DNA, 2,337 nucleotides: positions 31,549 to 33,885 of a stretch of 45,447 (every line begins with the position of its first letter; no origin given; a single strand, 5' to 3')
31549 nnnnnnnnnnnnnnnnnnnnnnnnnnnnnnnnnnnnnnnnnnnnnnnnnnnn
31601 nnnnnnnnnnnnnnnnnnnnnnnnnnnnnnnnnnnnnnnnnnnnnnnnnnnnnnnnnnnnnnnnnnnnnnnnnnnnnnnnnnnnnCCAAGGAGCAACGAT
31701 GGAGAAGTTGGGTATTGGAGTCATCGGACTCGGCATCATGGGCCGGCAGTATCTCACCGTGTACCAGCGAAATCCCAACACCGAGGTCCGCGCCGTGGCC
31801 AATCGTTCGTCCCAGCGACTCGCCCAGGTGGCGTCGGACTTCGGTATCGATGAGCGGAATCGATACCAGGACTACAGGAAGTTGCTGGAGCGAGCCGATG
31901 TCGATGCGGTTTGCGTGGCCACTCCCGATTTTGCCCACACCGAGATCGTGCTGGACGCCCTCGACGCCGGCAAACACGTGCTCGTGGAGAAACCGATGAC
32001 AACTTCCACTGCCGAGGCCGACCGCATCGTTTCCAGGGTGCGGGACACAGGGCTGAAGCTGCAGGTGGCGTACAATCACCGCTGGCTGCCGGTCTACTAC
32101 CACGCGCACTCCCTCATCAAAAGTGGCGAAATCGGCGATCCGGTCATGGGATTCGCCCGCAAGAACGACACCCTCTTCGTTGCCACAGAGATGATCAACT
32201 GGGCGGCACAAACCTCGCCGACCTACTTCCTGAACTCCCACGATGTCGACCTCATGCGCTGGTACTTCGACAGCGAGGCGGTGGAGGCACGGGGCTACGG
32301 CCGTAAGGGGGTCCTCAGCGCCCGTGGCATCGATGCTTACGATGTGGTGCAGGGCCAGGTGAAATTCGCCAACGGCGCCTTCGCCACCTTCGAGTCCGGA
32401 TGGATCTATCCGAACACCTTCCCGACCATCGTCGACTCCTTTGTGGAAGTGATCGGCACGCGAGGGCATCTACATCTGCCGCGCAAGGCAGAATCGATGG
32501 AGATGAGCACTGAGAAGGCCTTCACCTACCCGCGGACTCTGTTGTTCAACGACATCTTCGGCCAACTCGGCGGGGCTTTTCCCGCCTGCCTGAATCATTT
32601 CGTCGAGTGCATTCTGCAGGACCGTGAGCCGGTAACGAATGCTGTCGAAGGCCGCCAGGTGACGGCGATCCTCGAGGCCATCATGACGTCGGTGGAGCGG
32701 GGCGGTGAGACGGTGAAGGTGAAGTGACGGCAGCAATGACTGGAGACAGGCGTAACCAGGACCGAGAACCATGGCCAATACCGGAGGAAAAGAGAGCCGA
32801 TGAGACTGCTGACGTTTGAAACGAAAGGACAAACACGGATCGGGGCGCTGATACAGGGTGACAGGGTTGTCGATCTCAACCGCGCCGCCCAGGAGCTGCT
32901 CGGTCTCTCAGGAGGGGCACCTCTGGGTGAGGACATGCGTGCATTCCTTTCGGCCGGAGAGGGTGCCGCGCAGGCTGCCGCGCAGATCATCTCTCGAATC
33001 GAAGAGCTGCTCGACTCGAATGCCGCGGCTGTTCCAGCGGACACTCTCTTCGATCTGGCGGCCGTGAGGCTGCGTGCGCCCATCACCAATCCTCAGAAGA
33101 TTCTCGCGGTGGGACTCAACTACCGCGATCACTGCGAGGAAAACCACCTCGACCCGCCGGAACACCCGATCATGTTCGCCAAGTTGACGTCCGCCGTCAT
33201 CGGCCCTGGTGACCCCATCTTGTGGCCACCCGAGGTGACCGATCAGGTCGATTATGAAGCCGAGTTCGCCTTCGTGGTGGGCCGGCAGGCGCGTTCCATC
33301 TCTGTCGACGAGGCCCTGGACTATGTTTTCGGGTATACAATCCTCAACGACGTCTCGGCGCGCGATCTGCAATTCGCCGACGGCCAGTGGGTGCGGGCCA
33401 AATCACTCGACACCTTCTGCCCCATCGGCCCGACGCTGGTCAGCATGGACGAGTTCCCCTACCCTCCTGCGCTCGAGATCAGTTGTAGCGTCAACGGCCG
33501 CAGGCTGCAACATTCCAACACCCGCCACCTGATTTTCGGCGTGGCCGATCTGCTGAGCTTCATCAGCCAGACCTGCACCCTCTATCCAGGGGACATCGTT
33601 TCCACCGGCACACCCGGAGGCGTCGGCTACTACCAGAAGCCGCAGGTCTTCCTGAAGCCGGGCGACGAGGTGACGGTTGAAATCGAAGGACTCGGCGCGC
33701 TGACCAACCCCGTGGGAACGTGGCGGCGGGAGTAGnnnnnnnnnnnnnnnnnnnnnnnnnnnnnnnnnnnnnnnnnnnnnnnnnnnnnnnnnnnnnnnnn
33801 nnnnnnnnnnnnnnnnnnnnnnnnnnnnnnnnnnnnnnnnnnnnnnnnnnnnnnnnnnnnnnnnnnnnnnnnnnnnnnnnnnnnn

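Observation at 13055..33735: Non-canonical uronate/glycan utilisation island in a T9SS-bearing, GC-rich FCB-group bacterium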

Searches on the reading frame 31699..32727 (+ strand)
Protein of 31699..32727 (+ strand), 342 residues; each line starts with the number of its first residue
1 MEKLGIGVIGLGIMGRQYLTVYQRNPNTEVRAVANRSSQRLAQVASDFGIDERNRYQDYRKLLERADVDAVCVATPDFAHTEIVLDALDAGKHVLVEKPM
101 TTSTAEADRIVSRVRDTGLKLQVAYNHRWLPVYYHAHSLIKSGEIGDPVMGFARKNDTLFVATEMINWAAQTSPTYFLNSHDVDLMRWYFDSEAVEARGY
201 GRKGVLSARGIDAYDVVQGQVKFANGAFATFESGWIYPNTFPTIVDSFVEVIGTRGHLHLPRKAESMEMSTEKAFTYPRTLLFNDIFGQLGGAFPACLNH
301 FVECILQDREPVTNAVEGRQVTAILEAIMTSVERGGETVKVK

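Call 4: search_protein_families(library=pfam, proteins=[window:31699-32727:+], max_evalue=0.01)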
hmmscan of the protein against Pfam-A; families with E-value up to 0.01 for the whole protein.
window:31699-32727:+ (342 aa): 9 families
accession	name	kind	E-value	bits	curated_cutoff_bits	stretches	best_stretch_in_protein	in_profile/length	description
PF01408.29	GFO_IDH_MocA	-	3e-31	109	24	1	5-125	2-120/120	Oxidoreductase family, NAD-binding Rossmann fold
PF02894.22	GFO_IDH_MocA_C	-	1.8e-15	57.8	22.9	1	138-341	2-218/218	Oxidoreductase family, C-terminal alpha/beta domain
PF22725.1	GFO_IDH_MocA_C3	-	1.1e-14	54.9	27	1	135-258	3-123/124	GFO/IDH/MocA C-terminal domain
PF03447.22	NAD_binding_3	-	2.3e-05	25.5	24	1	10-97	1-88/116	Homoserine dehydrogenase, NAD binding domain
PF01488.26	Shikimate_DH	-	0.00013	22.5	24.3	1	6-77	15-87/138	Shikimate / quinate 5-dehydrogenase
PF03807.23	F420_oxidored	-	0.0012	19.9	21.6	1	6-80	2-74/94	NADP oxidoreductase coenzyme F420-dependent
PF03446.21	NAD_binding_2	-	0.0019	18.7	21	1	6-88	2-83/161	NAD binding domain of 6-phosphogluconate dehydrogenase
PF03435.24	Sacchrp_dh_NADP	-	0.0032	18.2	25.1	1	6-122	1-118/129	Saccharopine dehydrogenase NADP binding domain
PF01118.30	Semialdhyde_dh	-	0.0077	17.1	26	0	6-94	2-93/121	Semialdehyde dehydrogenase, NAD binding domain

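Call 9: search_protein_families(library=ncbifam, proteins=[window:31699-32727:+], max_evalue=0.001)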
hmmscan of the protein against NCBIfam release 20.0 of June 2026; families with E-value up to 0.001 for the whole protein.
window:31699-32727:+ (342 aa): 9 families
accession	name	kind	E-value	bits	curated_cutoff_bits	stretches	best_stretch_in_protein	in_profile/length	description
TIGR04380.1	myo_inos_iolG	equivalog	2.9e-44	151.3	355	1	3-335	1-326/330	inositol 2-dehydrogenase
NF040723.1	UDP-GlcNAcDh_Arch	equivalog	3e-33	115.6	450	1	5-327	2-297/302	UDP-N-acetylglucosamine 3-dehydrogenase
NF052679.1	InsChiInosDhIolG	equivalog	9.6e-25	87.3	540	1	4-318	3-305/343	bifunctional inositol 2-dehydrogenase/D-chiro-inositol 1-dehydrogenase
NF052479.1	LevoglcsnDh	equivalog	1.3e-24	86.7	650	1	1-147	1-153/386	levoglucosan dehydrogenase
NF041392.1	XylDh_Gfo6_Halo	equivalog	1.2e-23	83.5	350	1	6-160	19-175/350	D-xylose 1-dehydrogenase Gfo6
NF058561.1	BT_2158_fam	equivalog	2.7e-16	59.2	750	1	2-123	34-152/487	glycoside 3-dehydrogenase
NF008607.0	PRK11579.1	subfamily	2.2e-15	56.5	330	1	2-147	3-144/346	oxidoreductase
NF058563.1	BT_2159_fam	equivalog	1.9e-14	53.4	650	1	6-260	3-250/350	disaccharide 3-dehydrogenase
NF007574.0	PRK10206.1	equivalog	5.2e-12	45.5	352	1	57-183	55-180/345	oxidoreductase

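Call 29: search_solved_structures(query=window:31699-32727:+, max_evalue=1e-10)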
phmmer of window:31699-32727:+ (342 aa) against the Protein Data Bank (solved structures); distinct sequences matched with E-value up to 1e-10: 55.
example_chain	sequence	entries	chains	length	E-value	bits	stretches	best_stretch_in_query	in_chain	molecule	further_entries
7xr9_A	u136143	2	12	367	4.6e-23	85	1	1-331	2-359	DgpA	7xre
9m3d_B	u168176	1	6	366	1.7e-22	83.1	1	1-335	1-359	DgpA1 from W974-1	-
5a02_A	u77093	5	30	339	3.1e-22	82.2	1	3-340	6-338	ALDOSE-ALDOSE OXIDOREDUCTASE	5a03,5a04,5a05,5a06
1evj_A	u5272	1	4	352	5.1e-22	81.6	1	3-335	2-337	GLUCOSE-FRUCTOSE OXIDOREDUCTASE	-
1ofg_A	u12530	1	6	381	5.9e-22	81.3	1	3-335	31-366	GLUCOSE-FRUCTOSE OXIDOREDUCTASE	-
1ryd_A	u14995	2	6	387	6.3e-22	81.3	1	3-335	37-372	glucose-fructose oxidoreductase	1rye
1h6a_A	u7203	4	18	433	9.2e-22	80.7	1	3-335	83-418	PRECURSOR FORM OF GLUCOSE-FRUCTOSE OXIDOREDUCTASE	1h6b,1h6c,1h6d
4mkx_A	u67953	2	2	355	1.3e-20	77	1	4-334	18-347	Inositol dehydrogenase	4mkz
4n54_A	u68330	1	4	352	1.3e-20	76.9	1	4-334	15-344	Inositol dehydrogenase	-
3ec7_A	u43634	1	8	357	9.4e-20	74.1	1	4-196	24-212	Putative Dehydrogenase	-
6a3f_A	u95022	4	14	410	6.2e-19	71.4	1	1-152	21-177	Putative dehydrogenase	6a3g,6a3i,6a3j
7wzd_A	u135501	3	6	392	1.9e-18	69.8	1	3-160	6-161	4,5-dihydroxyphthalate dehydrogenase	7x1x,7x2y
6nor_A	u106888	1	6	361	4e-18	68.8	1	2-258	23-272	Putative NAD dependent dehydrogenase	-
3rc7_A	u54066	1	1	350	4.2e-18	68.7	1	4-152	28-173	Sugar 3-ketoreductase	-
3rbv_A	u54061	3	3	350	4.2e-18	68.7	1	4-152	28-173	Sugar 3-ketoreductase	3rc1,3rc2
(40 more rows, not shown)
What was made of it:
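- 31699..32727 (+): Gfo/Idh/MocA oxidoreductase (Gfo3), the module orthologue, cytoplasmic. Nearest solved relatives are DgpA, an aldose-aldose oxidoreductase and GFOR, about 1e-22 (call 29).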

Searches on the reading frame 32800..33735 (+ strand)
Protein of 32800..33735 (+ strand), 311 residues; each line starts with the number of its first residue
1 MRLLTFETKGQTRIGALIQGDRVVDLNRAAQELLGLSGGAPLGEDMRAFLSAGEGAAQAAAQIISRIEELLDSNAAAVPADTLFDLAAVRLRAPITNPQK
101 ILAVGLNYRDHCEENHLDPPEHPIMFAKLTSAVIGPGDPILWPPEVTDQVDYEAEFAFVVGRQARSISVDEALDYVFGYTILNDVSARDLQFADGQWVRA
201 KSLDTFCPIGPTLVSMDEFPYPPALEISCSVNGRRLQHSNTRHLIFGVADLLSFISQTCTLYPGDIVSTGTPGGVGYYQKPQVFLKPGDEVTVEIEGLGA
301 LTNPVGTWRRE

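Call 4: search_protein_families(library=pfam, proteins=[window:32800-33735:+], max_evalue=0.01)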
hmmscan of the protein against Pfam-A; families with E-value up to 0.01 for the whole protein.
window:32800-33735:+ (311 aa): 2 families
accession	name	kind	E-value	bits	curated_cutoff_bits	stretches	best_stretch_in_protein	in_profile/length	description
PF01557.24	FAA_hydrolase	-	1.8e-75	253.7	23.9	1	100-305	1-213/214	Fumarylacetoacetate (FAA) hydrolase C-terminal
PF13188.13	PAS_8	-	0.007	16.7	21.8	0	20-47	20-44/65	PAS domain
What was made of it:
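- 32800..33735 (+): FAH-family enzyme (C-C hydrolase, decarboxylase or dehydratase type), cytoplasmic. Pfam, 254 bits (call 4).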

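Call 9: search_protein_families(library=ncbifam, proteins=[window:32800-33735:+], max_evalue=0.001)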
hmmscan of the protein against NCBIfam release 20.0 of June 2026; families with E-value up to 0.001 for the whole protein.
window:32800-33735:+ (311 aa): 7 families
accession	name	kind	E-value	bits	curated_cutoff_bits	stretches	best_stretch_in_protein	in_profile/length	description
NF053535.1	DhyDRhmHlse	equivalog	3.5e-69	233.3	500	1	84-310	56-283/284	2,4-didehydro-3-deoxy-L-rhamnonate hydrolase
TIGR02303.1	HpaG-C-term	equivalog_domain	8.5e-54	182.6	276.4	1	84-305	29-242/245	4-hydroxyphenylacetate degradation bifunctional isomerase/decarboxylase, C-terminal subunit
NF011750.0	PRK15203.1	equivalog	1.4e-40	139.4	811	1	98-304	222-421/429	4-hydroxyphenylacetate degradation bifunctional isomerase/decarboxylase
NF009399.0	PRK12764.1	equivalog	7.8e-36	124.1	444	1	95-298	18-212/501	fumarylacetoacetate hydrolase family protein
TIGR02305.1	HpaG-N-term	equivalog_domain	4.5e-35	121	228.65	1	118-305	28-205/205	4-hydroxyphenylacetate degradation bifunctional isomerase/decarboxylase, N-terminal subunit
NF007967.0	PRK10691.1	equivalog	7.3e-28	97.4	201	1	99-297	17-211/219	fumarylacetoacetate hydrolase family protein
TIGR01266.1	fum_ac_acetase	equivalog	8.7e-10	38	375.3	1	148-196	195-246/420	fumarylacetoacetase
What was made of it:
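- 32800..33735 (+): Best NCBIfam hit is 2,4-didehydro-3-deoxy-L-rhamnonate hydrolase, 233 bits against a cut-off of 500 (call 9).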

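Call 30: search_solved_structures(query=window:32800-33735:+, max_evalue=1e-10)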
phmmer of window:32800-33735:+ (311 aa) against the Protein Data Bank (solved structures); distinct sequences matched with E-value up to 1e-10: 24.
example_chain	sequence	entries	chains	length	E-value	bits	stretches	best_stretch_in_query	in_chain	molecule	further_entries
1gtt_A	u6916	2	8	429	3.6e-67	230.1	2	100-305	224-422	4-HYDROXYPHENYLACETATE DEGRADATION BIFUNCTIONAL ISOMERASE/DECARBOXYLASE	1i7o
8sky_A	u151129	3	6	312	3.2e-58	200.7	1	2-307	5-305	Fumarylacetoacetate hydrolase family protein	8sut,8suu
8gsr_A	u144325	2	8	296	1.4e-57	198.7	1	70-310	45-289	L-2,4-diketo-3-deoxyrhamnonate hydrolase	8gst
6v77_A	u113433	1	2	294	5.6e-55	190.1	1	90-303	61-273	Putative HpcE protein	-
6iym_A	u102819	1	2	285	2.4e-54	188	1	88-308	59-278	5-oxopent-3-ene-1,2,5-tricarboxylate decarboxylase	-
3rr6_A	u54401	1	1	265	1.6e-53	185.3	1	83-305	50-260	Putative uncharacterized protein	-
4pfz_A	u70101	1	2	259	6.3e-51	176.8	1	84-305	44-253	5-carboxymethyl-2-hydroxymuconate delta-isomerase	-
3qdf_A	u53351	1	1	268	1e-50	176.1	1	84-305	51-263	2-hydroxyhepta-2,4-diene-1,7-dioate isomerase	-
6j57_A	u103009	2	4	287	5.6e-44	154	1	88-304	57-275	Predicted 2-keto-4-pentenoate hydratase/2-oxohepta-3-ene-1,7-dioic acid hydratase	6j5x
1wzo_A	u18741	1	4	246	2.4e-43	151.9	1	95-305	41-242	HpcE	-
2dfu_A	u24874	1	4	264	2.5e-43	151.8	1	77-306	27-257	probable 2-hydroxyhepta-2,4-diene-1,7-dioate isomerase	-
4dbf_A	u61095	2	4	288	3.5e-43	151.4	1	85-305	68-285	2-HYDROXYHEPTA-2,4-DIENE-1,7-DIOATE ISOMERASE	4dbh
3r6o_A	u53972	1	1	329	1.8e-36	129.3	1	62-305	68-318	2-hydroxyhepta-2,4-diene-1, 7-dioateisomerase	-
6jvv_A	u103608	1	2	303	4.1e-34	121.6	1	62-277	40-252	maleylpyruvate hydrolase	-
6jvw_A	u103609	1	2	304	4.2e-34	121.5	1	62-277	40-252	maleylpyruvate hydrolase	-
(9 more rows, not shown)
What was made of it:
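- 32800..33735 (+): PDB hits are HpaG and L-2,4-diketo-3-deoxyrhamnonate hydrolase (call 30).
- Closest known: Non-phosphorylative L-rhamnose/L-fucose pathways. Same: A dehydrogenase next to an FAH enzyme whose best named matches are L-2,4-diketo-3-deoxyrhamnonate hydrolases (calls 9, 30).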
